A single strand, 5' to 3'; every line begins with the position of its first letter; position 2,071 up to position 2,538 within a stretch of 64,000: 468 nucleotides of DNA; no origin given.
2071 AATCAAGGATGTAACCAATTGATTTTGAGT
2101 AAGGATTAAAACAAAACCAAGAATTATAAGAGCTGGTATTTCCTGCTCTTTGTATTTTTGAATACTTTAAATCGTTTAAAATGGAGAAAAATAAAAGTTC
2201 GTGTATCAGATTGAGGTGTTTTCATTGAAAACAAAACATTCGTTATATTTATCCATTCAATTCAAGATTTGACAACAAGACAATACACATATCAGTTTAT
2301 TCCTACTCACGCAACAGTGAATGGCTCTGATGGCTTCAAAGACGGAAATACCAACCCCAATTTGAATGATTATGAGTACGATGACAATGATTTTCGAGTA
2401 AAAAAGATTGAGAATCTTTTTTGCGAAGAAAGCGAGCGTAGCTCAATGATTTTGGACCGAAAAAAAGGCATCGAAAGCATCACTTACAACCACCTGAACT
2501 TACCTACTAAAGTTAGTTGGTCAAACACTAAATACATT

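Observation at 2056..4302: Conserved 201-bp junction element precedes each orphan rhs cassette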

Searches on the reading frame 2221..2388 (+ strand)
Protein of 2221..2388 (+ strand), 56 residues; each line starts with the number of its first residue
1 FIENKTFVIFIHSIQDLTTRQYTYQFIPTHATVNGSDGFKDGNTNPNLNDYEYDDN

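Call 43: find_homologous_proteins(query=window:2221-2388:+, max_evalue=10)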
Query seq(56 aa): no candidate shares three 5-residue words with the query. No homologue found.
